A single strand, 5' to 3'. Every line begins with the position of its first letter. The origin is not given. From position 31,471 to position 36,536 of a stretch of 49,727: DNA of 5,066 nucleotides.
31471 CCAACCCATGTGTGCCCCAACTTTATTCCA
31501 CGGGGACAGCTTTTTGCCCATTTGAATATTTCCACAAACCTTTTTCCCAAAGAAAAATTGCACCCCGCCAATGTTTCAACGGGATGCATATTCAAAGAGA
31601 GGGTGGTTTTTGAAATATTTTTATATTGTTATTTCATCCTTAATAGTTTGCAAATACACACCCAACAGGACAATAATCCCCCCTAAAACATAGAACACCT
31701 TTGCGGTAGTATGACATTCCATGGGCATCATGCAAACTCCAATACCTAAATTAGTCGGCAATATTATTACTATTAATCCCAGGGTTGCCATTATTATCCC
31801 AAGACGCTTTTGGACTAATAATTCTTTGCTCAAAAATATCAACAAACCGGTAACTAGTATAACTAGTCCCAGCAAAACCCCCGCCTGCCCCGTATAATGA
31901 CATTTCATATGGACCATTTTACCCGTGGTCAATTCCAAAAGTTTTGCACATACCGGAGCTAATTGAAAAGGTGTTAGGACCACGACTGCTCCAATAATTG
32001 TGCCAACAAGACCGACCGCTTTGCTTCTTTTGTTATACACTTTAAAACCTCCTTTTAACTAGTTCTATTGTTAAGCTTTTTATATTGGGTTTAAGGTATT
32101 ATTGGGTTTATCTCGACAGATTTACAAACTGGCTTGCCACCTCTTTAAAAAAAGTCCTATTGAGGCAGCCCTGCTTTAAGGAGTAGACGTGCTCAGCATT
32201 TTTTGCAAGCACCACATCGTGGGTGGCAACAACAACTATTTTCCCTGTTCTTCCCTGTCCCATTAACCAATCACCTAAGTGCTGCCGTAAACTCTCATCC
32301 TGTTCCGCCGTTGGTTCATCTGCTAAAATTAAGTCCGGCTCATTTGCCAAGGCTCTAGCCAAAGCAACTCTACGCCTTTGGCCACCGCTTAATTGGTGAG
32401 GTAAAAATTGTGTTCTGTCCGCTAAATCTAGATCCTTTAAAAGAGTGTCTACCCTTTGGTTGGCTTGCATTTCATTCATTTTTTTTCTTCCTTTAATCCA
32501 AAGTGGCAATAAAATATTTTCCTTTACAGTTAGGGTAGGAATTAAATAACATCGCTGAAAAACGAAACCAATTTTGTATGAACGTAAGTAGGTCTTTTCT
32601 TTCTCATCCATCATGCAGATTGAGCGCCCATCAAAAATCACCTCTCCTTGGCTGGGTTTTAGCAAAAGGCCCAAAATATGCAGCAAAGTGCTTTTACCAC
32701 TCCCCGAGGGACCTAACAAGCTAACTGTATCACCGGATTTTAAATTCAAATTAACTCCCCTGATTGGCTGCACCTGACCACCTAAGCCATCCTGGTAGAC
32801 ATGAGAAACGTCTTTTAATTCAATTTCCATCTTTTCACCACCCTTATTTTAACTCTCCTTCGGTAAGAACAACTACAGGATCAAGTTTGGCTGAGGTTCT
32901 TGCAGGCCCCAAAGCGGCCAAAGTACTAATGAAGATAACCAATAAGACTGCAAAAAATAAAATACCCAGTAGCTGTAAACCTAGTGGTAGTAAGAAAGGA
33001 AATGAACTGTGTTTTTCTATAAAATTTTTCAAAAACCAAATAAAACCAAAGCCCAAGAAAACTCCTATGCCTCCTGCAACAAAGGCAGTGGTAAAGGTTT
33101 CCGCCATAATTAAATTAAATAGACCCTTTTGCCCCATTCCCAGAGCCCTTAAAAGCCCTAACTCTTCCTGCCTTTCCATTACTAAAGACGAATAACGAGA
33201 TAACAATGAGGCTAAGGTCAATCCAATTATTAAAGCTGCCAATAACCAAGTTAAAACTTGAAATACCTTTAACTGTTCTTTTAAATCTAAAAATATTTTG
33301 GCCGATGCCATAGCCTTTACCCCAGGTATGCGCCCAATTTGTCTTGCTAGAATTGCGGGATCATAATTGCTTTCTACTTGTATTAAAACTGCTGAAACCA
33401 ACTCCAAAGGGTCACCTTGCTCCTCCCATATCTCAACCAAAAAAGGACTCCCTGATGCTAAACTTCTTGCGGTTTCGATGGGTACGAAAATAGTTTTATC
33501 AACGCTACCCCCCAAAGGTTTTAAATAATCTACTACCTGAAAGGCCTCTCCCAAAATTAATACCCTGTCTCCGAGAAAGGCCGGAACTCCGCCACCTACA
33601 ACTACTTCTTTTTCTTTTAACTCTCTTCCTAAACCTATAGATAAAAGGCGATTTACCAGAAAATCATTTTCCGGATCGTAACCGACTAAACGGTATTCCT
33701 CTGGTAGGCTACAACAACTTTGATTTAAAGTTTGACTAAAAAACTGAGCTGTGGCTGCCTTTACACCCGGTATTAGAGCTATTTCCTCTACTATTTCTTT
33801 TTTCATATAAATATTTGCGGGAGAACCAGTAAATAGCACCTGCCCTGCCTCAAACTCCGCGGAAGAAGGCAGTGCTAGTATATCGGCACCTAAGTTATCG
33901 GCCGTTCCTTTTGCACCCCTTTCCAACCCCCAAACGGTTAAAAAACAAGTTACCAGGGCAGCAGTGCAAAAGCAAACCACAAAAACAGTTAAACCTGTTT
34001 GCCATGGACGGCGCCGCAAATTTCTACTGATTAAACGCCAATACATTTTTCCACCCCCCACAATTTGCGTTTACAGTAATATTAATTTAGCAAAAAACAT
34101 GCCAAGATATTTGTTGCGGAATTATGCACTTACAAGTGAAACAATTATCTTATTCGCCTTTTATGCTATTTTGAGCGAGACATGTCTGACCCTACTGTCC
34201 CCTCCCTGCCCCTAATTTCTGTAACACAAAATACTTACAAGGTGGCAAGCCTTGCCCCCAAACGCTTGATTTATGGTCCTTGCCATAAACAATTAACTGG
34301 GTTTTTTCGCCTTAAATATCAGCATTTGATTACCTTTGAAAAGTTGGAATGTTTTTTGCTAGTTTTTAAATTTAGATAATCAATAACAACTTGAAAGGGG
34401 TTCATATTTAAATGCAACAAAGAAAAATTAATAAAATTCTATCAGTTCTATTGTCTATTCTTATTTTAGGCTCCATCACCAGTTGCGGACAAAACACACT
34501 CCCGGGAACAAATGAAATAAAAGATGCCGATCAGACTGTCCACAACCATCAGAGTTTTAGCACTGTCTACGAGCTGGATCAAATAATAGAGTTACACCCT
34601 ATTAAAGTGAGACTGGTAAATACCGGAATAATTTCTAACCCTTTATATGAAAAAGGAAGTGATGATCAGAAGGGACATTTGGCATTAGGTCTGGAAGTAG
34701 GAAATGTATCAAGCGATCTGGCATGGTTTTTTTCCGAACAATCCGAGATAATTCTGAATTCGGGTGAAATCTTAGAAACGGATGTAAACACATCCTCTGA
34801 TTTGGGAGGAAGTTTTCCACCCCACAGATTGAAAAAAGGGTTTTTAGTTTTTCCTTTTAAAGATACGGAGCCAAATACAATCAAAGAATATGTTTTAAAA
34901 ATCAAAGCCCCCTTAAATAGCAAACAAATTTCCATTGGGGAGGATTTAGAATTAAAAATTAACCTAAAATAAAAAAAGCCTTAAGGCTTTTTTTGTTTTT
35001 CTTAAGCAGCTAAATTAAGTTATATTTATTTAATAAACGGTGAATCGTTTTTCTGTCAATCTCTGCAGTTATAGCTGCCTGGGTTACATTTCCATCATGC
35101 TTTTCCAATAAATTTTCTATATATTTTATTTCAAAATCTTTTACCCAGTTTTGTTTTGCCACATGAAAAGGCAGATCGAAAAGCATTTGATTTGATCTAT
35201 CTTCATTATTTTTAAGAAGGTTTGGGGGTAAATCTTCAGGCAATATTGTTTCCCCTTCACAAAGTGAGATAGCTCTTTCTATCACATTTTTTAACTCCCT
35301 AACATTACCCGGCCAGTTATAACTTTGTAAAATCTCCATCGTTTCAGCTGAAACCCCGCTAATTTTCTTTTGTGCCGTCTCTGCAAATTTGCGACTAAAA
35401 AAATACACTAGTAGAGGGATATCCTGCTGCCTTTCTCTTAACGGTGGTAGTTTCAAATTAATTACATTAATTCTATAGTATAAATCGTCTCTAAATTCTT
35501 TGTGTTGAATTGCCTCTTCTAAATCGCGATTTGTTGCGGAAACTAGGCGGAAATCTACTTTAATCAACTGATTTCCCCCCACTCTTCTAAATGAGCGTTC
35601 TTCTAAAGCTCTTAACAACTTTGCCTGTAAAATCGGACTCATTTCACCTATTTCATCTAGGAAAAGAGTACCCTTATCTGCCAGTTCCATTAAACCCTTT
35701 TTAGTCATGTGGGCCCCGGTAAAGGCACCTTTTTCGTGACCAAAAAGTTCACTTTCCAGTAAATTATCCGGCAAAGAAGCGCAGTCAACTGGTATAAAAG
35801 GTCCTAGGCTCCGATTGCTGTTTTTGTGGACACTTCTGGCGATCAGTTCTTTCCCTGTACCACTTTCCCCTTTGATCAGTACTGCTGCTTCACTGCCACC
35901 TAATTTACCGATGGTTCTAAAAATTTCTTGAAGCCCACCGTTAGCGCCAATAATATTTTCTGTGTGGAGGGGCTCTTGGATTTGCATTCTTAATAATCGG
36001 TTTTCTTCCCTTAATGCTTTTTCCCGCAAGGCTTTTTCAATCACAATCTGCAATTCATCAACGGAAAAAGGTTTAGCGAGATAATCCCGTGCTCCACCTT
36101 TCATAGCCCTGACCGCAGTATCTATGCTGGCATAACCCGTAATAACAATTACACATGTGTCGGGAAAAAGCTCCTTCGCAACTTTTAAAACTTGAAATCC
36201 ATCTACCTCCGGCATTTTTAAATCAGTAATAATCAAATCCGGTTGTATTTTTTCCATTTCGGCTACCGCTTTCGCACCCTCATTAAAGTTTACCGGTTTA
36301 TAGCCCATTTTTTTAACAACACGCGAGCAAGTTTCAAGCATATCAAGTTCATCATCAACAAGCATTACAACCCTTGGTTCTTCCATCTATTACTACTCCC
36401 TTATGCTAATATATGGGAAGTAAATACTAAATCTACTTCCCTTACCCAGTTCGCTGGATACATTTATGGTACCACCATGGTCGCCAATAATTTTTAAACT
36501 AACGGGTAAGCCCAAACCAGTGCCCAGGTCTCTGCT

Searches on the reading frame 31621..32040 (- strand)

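Call 7: search_protein_families(library=pfam, proteins=[window:31621-32040:-])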
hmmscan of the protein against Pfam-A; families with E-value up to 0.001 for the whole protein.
window:31621-32040:- (139 aa): 1 family
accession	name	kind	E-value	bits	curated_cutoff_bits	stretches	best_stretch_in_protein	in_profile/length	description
PF14387.11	DUF4418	-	3.4e-28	98.7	27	1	15-128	3-111/117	Domain of unknown function (DUF4418)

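Call 29: search_protein_families(library=ncbifam, proteins=[window:31621-32040:-], max_evalue=0.001)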
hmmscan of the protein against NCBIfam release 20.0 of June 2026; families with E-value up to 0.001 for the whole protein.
window:31621-32040:- (139 aa): 0 families

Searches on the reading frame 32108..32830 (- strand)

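Call 7: search_protein_families(library=pfam, proteins=[window:32108-32830:-])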
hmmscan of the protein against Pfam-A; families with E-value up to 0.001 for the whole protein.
window:32108-32830:- (240 aa): 4 families
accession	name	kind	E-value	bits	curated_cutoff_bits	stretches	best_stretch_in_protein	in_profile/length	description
PF00005.33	ABC_tran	-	1.5e-34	119.9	25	1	24-175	2-137/137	ABC transporter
PF02463.25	SMC_N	-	4e-06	26.9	40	1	35-219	26-212/220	RecF/RecN/SMC N terminal domain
PF13304.12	AAA_21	-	2e-05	25.2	27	0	38-62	4-27/304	AAA domain, putative AbiEii toxin, Type IV TA system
PF13555.12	AAA_29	-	2.4e-05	24.4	27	1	29-63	18-51/61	P-loop containing region of AAA domain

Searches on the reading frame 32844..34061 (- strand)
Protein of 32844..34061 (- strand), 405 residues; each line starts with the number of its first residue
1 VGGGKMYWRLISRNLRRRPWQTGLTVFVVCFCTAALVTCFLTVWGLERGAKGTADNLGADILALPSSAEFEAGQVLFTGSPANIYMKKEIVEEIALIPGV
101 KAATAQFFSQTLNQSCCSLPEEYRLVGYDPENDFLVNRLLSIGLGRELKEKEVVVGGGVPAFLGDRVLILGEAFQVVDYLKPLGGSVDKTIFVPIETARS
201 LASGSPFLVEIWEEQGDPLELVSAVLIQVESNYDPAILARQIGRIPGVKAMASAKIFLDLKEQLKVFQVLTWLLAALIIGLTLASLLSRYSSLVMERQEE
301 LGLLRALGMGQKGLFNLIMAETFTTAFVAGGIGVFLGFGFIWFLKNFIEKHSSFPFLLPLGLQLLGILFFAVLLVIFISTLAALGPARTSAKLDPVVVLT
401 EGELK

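Call 7: search_protein_families(library=pfam, proteins=[window:32844-34061:-])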
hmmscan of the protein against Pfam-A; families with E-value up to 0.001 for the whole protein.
window:32844-34061:- (405 aa): 2 families
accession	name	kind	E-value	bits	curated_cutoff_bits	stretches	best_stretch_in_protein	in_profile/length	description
PF02687.27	FtsX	-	4.8e-16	59.3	25.5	1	273-388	2-117/120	FtsX-like permease C-terminal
PF12704.14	MacB_PCD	-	2.6e-09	38.1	27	1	22-243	1-205/207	MacB-like periplasmic core domain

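Call 29: search_protein_families(library=ncbifam, proteins=[window:32844-34061:-], max_evalue=0.001)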
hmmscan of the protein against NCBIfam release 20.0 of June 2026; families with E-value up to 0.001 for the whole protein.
window:32844-34061:- (405 aa): 2 families
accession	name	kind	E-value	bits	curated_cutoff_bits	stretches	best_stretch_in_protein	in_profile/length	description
TIGR03434.1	ADOP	subfamily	2.3e-09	35.9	622.3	1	263-399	673-800/803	ADOP family duplicated permease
TIGR02212.1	lolCE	equivalog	1e-08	34.6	362.45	1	263-400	261-409/411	lipoprotein-releasing ABC transporter permease subunit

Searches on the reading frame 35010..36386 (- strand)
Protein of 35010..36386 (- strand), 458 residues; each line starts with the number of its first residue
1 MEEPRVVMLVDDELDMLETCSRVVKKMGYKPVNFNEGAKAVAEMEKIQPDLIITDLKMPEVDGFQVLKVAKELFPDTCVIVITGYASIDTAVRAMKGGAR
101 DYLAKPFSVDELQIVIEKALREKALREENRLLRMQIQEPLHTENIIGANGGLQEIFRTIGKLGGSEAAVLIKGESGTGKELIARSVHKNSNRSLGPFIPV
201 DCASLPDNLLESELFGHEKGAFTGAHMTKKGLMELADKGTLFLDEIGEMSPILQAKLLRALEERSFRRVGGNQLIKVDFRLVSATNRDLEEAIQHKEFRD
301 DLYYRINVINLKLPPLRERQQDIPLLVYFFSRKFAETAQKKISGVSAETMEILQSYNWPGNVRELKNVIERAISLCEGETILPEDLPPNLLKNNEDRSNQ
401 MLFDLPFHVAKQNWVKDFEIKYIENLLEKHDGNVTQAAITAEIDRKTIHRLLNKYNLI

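Call 7: search_protein_families(library=pfam, proteins=[window:35010-36386:-])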
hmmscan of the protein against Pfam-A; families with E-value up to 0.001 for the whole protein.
window:35010-36386:- (458 aa): 7 families
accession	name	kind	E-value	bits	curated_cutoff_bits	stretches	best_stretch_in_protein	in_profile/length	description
PF00158.32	Sigma54_activat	-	5.8e-69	231.5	20.2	1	145-311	1-167/168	Sigma-54 interaction domain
PF25601.1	AAA_lid_14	-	4.2e-29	100.7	27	1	317-399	1-83/87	AAA+ ATPase lid domain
PF00072.30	Response_reg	-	3.5e-25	88.8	30.2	1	7-116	1-110/111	Response regulator receiver domain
PF14532.12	Sigma54_activ_2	-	4.3e-20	72.8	25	1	147-316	2-138/138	Sigma-54 interaction domain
PF07728.20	AAA_5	-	1.1e-08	35.6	22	1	169-289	2-125/139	AAA domain (dynein-related subfamily)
PF02954.25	HTH_8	-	4.6e-06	26.7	22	1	416-455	3-42/42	Bacterial regulatory protein, Fis family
PF01078.27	Mg_chelatase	-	4.3e-05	23.4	20.3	0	224-286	93-157/207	Magnesium chelatase, subunit ChlI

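Call 29: search_protein_families(library=ncbifam, proteins=[window:35010-36386:-], max_evalue=0.001)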
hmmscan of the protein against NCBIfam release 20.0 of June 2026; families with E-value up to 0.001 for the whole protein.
window:35010-36386:- (458 aa): 117 families (the best 25 are shown)
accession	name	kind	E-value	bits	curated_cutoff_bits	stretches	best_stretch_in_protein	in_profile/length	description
NF008469.0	PRK11361.1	equivalog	1.4e-146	488.8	714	1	4-456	4-455/461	acetoacetate metabolism transcriptional regulator AtoC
TIGR01818.1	ntrC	equivalog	7.7e-126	420.6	558.6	1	7-444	1-436/463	nitrogen regulation protein NR(I)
TIGR02915.1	PEP_resp_reg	equivalog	1.8e-124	416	502.6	1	8-457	2-444/445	PEP-CTERM-box response regulator transcription factor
NF051870.1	NAssimRespRegNtrX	equivalog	4.1e-114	382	600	1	7-453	4-448/452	nitrogen assimilation response regulator NtrX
NF007689.0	PRK10365.1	equivalog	1.6e-112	376.6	760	1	7-449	8-436/441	sigma-54-dependent response regulator transcription factor ZraR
NF041946.1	LuxO_transreg_Vib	equivalog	2e-112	376.3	800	1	36-456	28-461/463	quorum-sensing sigma-54 dependent transcriptional regulator LuxO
TIGR01817.1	nifA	equivalog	9.8e-110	367.8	528.85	1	108-392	163-444/534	nif-specific transcriptional activator NifA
NF041552.1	TF_PrdR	equivalog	3.3e-109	365.8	795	1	136-456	262-577/577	sigma-54 dependent transcriptional regulator PrdR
NF008176.1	PRK10923.1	equivalog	4.7e-107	358.4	620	1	6-434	5-429/469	nitrogen regulation protein NR(I)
NF011695.0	PRK15115.1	equivalog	2.6e-104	349.5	763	1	4-457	6-438/445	two-component system response regulator GlrR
NF038308.1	RNA_repair_RtcR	equivalog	1.3e-97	327.8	650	1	89-439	124-495/530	RNA repair transcriptional activator RtcR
NF049963.1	RespRegFlgRCampy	domain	8.5e-96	321.4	750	1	7-456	3-428/429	fla regulon two-component system response regulator FlgR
NF003451.0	PRK05022.1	equivalog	3.1e-93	313.2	476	1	119-456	167-509/512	nitric oxide reductase transcriptional regulator NorR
NF050807.1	TransRegFlbDCaul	equivalog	3.1e-93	313.1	750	1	17-456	13-439/454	sigma-54-dependent transcriptional regulator FlbD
NF011958.0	PRK15429.1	equivalog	5.9e-87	292.9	830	1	120-389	356-624/692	formate hydrogenlyase transcriptional activator FlhA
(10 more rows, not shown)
